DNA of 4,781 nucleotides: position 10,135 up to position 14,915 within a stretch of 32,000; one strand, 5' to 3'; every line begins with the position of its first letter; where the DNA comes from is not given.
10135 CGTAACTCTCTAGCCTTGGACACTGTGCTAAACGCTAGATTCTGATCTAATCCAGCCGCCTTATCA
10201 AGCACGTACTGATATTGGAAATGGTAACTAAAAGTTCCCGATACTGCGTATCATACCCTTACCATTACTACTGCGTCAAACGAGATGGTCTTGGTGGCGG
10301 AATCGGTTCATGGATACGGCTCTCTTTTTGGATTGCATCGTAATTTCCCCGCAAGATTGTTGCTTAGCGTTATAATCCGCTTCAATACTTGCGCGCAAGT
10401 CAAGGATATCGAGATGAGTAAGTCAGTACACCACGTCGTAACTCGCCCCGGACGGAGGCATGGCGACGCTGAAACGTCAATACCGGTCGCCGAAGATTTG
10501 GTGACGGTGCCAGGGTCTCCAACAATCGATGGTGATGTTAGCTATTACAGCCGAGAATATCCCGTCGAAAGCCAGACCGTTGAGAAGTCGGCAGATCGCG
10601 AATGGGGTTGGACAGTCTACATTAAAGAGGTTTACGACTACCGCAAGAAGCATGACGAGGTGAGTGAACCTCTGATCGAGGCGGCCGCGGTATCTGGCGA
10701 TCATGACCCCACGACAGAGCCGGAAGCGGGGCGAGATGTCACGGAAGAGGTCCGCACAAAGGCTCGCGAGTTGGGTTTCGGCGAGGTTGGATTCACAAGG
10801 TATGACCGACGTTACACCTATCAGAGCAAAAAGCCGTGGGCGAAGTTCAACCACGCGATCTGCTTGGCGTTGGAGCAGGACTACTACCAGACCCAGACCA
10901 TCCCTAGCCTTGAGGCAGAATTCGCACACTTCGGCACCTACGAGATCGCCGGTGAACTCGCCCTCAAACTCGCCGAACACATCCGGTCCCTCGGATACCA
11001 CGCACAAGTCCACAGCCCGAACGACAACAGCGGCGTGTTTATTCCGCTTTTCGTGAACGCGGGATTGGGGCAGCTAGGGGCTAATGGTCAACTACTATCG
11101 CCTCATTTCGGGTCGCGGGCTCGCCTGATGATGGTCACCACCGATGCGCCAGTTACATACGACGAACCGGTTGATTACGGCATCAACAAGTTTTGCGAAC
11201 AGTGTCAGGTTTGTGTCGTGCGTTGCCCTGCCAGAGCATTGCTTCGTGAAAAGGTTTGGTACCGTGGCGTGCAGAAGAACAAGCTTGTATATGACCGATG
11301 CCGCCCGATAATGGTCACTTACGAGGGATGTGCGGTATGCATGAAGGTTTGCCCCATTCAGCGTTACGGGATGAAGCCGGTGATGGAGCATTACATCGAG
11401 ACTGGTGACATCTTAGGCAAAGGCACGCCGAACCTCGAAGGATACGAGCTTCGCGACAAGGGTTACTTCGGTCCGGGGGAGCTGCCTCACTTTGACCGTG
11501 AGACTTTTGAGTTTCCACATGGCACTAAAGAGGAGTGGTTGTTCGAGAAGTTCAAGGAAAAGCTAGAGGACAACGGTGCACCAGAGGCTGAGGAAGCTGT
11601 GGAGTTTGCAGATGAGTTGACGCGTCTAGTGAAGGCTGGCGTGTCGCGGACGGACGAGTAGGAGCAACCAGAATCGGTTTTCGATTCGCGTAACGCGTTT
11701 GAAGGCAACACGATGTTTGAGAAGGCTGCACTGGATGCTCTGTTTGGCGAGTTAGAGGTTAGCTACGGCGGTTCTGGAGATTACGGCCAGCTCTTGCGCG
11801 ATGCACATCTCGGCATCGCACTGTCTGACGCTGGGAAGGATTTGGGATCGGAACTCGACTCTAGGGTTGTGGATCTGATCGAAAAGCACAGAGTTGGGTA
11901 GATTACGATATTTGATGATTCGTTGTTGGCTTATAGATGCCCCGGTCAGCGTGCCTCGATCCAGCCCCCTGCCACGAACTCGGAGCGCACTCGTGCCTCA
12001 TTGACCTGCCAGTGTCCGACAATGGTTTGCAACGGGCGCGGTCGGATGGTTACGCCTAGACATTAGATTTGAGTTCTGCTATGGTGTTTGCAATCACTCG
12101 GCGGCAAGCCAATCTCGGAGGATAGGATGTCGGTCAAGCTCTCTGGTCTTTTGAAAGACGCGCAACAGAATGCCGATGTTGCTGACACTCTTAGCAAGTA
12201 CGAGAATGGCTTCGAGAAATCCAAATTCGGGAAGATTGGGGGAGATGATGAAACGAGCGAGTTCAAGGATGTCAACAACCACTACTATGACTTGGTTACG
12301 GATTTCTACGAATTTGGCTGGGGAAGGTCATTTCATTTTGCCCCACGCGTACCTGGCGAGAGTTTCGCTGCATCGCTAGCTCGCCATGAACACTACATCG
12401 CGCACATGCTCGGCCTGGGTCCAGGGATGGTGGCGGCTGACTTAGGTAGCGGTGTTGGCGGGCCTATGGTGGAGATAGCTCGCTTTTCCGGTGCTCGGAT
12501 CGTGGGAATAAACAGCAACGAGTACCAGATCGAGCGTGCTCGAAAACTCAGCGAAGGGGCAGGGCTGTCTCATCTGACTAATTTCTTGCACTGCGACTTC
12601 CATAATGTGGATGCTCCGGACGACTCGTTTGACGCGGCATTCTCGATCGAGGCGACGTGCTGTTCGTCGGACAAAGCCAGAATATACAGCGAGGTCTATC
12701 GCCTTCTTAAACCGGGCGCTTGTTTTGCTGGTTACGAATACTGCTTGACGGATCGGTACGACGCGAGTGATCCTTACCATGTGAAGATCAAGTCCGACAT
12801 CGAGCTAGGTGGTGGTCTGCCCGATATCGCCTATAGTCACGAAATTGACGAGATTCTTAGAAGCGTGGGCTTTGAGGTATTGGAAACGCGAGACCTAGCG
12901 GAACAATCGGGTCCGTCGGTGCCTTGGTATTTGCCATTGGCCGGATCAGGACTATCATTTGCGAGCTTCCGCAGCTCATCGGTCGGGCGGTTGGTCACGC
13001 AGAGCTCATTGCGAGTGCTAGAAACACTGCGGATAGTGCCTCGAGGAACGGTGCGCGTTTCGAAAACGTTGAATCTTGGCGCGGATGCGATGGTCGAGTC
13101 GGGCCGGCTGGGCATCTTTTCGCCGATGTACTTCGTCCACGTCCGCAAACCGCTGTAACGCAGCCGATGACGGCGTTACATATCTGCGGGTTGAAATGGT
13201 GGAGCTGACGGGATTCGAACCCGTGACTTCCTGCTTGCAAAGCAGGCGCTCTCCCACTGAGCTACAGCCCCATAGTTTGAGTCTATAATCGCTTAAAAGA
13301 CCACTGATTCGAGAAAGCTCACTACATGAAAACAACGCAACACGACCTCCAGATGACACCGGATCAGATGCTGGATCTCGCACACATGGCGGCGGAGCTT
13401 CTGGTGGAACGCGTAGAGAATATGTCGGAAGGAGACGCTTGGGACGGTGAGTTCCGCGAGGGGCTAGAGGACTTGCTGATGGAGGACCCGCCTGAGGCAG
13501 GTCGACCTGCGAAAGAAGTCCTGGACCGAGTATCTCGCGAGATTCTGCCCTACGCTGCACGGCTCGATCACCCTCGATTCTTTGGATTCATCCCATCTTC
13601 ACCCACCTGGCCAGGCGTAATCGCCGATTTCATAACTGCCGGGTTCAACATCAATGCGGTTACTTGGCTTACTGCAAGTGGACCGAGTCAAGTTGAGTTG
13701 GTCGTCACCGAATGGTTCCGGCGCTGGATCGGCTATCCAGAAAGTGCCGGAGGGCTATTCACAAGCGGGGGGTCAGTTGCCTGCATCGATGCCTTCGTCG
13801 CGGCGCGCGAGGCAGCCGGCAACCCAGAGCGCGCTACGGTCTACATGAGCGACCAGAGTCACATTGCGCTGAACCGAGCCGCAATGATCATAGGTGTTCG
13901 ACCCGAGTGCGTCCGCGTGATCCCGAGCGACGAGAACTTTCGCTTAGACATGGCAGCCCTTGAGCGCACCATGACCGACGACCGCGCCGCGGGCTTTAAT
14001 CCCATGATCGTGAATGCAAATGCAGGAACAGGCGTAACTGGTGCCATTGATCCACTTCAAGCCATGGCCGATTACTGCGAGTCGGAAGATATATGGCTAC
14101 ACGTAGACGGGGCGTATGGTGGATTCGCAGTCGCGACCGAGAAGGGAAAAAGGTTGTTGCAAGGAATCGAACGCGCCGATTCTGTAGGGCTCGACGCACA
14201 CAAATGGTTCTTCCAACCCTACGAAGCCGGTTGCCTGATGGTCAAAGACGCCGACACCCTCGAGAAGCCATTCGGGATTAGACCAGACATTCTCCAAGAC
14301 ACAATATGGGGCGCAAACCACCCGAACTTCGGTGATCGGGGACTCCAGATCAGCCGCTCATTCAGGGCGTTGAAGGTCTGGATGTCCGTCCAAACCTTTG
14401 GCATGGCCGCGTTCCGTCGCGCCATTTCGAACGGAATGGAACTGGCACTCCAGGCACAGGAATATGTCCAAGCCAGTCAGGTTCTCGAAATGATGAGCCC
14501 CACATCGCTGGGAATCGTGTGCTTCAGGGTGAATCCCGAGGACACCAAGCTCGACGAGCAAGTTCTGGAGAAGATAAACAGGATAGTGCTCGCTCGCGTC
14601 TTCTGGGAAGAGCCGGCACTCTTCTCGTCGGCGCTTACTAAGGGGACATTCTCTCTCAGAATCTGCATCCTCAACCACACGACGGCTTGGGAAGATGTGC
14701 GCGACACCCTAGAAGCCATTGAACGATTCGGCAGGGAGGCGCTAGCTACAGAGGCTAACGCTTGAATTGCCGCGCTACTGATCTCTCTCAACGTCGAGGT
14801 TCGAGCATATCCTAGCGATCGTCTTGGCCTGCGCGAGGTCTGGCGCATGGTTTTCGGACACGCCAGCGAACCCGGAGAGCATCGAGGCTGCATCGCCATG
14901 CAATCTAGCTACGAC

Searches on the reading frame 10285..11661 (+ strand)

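Call 5: search_protein_families(library=pfam, proteins=[window:10285-11661:+], max_evalue=0.001)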
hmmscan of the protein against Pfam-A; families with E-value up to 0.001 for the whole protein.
window:10285-11661:+ (458 aa): 2 families
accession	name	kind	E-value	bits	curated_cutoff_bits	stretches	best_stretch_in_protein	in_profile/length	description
PF12838.12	Fer4_7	-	0.0003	21.6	27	1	304-357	2-49/52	4Fe-4S dicluster domain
PF13484.11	Fer4_16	-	0.0009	20.4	30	0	304-358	2-65/66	4Fe-4S double cluster binding domain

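Call 20: search_protein_families(library=ncbifam, proteins=[window:10285-11661:+], max_evalue=0.01)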
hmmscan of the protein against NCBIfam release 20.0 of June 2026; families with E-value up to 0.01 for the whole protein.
window:10285-11661:+ (458 aa): 7 families
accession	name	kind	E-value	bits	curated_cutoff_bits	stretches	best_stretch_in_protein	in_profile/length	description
TIGR02486.1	RDH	subfamily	3.2e-32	112.6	160.35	1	180-359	79-279/314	reductive dehalogenase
TIGR00276.1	TIGR00276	equivalog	7.9e-14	51.4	200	1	229-362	109-247/337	tRNA epoxyqueuosine(34) reductase QueG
NF040684.1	PorD_Arch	equivalog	0.00065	19.7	120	1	302-363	32-81/85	pyruvate synthase subunit PorD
NF007204.0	PRK09625.1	equivalog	0.00066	19.7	125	1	301-360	58-105/133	pyruvate flavodoxin oxidoreductase subunit delta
NF045874.1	Vhu_polyferre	exception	0.00082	18.2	600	1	302-360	292-345/381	F420-non-reducing hydrogenase associated-polyferredoxin VhuB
NF033683.1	di_4Fe-4S_YfhL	equivalog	0.00088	19.5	86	1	300-359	5-57/80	YfhL family 4Fe-4S dicluster ferredoxin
TIGR02179.1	PorD_KorD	subfamily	0.0046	17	60.05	0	301-362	24-73/78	2-oxoacid:acceptor oxidoreductase, delta subunit, pyruvate/2-ketoisovalerate family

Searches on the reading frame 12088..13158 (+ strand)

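Call 5: search_protein_families(library=pfam, proteins=[window:12088-13158:+], max_evalue=0.001)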
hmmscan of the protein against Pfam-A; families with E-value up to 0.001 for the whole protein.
window:12088-13158:+ (356 aa): 8 families
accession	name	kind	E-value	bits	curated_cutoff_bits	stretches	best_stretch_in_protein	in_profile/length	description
PF08498.15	Sterol_MT_C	-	9.2e-23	80.6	21.7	1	291-355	1-65/66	Sterol methyltransferase C-terminal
PF08241.18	Methyltransf_11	-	1.9e-16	60.9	21.2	1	118-212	2-92/95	Methyltransferase domain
PF13847.12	Methyltransf_31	-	2.9e-14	53.4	27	1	112-219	3-113/145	Methyltransferase domain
PF13649.12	Methyltransf_25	-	5.2e-14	53.1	27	1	117-210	2-96/97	Methyltransferase domain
PF02353.26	CMAS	-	2.8e-10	40.4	27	1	55-270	3-218/273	Mycolic acid cyclopropane synthetase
PF08242.18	Methyltransf_12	-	2.3e-08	35.1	30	1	118-213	2-98/98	Methyltransferase domain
PF13489.12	Methyltransf_23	-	7e-05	23.1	27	1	118-266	28-163/164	Methyltransferase domain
PF01209.24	Ubie_methyltran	-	0.00052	19.9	20.1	1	105-222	40-158/233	ubiE/COQ5 methyltransferase family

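Call 20: search_protein_families(library=ncbifam, proteins=[window:12088-13158:+], max_evalue=0.01)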
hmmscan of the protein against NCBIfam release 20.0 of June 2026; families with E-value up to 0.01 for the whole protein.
window:12088-13158:+ (356 aa): 22 families
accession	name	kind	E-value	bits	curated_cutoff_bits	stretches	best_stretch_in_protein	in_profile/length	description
NF041675.1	sarc_dimgly_tmase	equivalog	9.4e-15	55.3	550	1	93-228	47-177/278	sarcosine/dimethylglycine N-methyltransferase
NF041537.1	ArsM_AhpD_UU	exception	1.9e-09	36.8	510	1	112-263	76-223/345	arsenite methyltransferase/AhpD domain selenoprotein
NF040703.1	cyclopro_CfaB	exception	4.1e-08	32.4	650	1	26-187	71-233/393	C17 cyclopropane fatty acid synthase CfaB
NF040539.1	AST_met_ArsM_2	exception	7.6e-08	32.5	240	1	117-272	61-215/262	putative arsinothricin biosynthesis methyltransferase ArsM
NF045667.1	MTase_DVU1556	equivalog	7.8e-08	32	155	1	105-269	15-167/213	DVU_1556 family methyltransferase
NF008823.0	PRK11873.1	subfamily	1.1e-07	31.7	263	1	109-215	74-181/272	arsenite methyltransferase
NF045823.1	PthPhpthDimycoMt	equivalog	1.2e-07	31.2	300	1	120-215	74-166/256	phthiotriol/phenolphthiotriol dimycocerosates methyltransferase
NF053839.1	CPFASynBruc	equivalog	1.4e-07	30.9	600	1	64-186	123-245/410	cyclopropane fatty acid synthase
NF041536.1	ArsM_DUF2284_UU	exception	1.7e-07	30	575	1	113-267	77-227/459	arsenite methyltransferase/DUF2284 domain selenoprotein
NF047649.1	MTase_UXPK_star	exception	3.8e-07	29.4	460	1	110-213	75-179/283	methyltransferase/UXPK-star double selenoprotein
NF045825.1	FAmtase_mtf2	equivalog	7.3e-07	28.7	400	1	118-213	64-156/248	fatty-acid O-methyltransferase Mtf2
NF043040.1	corrin_prot_MT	hypoth_equivalog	2.9e-05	23.6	180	1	112-210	41-142/216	corrinoid protein-associated methyltransferase CpaM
NF041943.1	GPPMT_Stmyces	equivalog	6.2e-05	23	400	1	101-227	66-191/272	geranyl diphosphate 2-C-methyltransferase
NF001242.0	PRK00216.1-3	equivalog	0.0002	20.8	351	1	117-219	75-179/258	bifunctional demethylmenaquinone methyltransferase/2-methoxy-6-polyprenyl-1,4-benzoquinol methylase UbiE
NF008686.0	PRK11705.1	equivalog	0.00031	19.9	400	1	60-187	113-235/383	cyclopropane fatty acyl phospholipid synthase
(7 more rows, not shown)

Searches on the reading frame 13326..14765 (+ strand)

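Call 5: search_protein_families(library=pfam, proteins=[window:13326-14765:+], max_evalue=0.001)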
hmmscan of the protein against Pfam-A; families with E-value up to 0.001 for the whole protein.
window:13326-14765:+ (479 aa): 3 families
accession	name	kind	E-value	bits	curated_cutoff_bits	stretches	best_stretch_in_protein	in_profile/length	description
PF00282.25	Pyridoxal_deC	-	7.1e-66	222.9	27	1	51-402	8-374/375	Pyridoxal-dependent decarboxylase conserved domain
PF00155.27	Aminotran_1_2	-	4.6e-09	36.4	19.7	1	136-272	60-196/361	Aminotransferase class I and II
PF00266.25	Aminotran_5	-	1.2e-07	31.5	21.5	1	131-263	52-177/371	Aminotransferase class-V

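Call 20: search_protein_families(library=ncbifam, proteins=[window:13326-14765:+], max_evalue=0.01)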
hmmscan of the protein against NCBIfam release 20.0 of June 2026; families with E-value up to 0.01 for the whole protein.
window:13326-14765:+ (479 aa): 15 families
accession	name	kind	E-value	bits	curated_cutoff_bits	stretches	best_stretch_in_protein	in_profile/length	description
NF052646.1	DABADecarRhbB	equivalog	9.4e-61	205.9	900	1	33-471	46-484/491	L-2,4-diaminobutyrate decarboxylase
TIGR03799.1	NOD_PanD_pyr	equivalog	1.2e-40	139.4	606.1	1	169-409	209-444/522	pyridoxal-dependent aspartate 1-decarboxylase PanP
TIGR03812.1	tyr_de_CO2_Arch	equivalog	1.6e-23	83.2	299.4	1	139-417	75-340/375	tyrosine decarboxylase MfnA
NF002748.0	PRK02769.1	equivalog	2.2e-19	69.4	305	1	140-401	84-330/382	histidine decarboxylase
TIGR03811.1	tyr_de_CO2_Ent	equivalog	2.8e-17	62.4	905.3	2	177-270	230-328/608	tyrosine decarboxylase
NF004770.0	PRK06108.1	subfamily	2.4e-07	29.9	422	1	157-284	109-233/396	pyridoxal phosphate-dependent aminotransferase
TIGR01788.1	Glu-decarb-GAD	equivalog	2.7e-07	29.7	380.4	1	161-410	129-373/431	glutamate decarboxylase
TIGR03402.1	FeS_nifS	equivalog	6.9e-07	28.3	530.75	1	144-307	63-211/379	cysteine desulfurase NifS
TIGR03235.1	DNA_S_dndA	equivalog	8e-06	25.4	480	1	196-310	115-216/353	cysteine desulfurase DndA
NF002806.0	PRK02948.1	subfamily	3.2e-05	23.1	304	1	140-293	60-200/381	IscS subfamily cysteine desulfurase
NF005732.0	PRK07550.1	equivalog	0.00014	21.1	366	1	153-280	102-224/389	aminotransferase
TIGR01822.1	2am3keto_CoA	equivalog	0.00018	20.6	493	1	181-278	129-224/393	glycine C-acetyltransferase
NF005394.0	PRK06939.1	equivalog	0.0019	17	460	1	181-274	133-224/397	glycine C-acetyltransferase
NF041364.1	GntC_guanitoxin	equivalog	0.0043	16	415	1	155-272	71-184/356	guanitoxin biosynthesis PLP-dependent (S)-gamma-hydroxy-L-arginine cyclodehydratase GntC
NF003346.0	PRK04366.1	equivalog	0.0056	15.4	441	1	149-264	146-252/487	aminomethyl-transferring glycine dehydrogenase subunit GcvPB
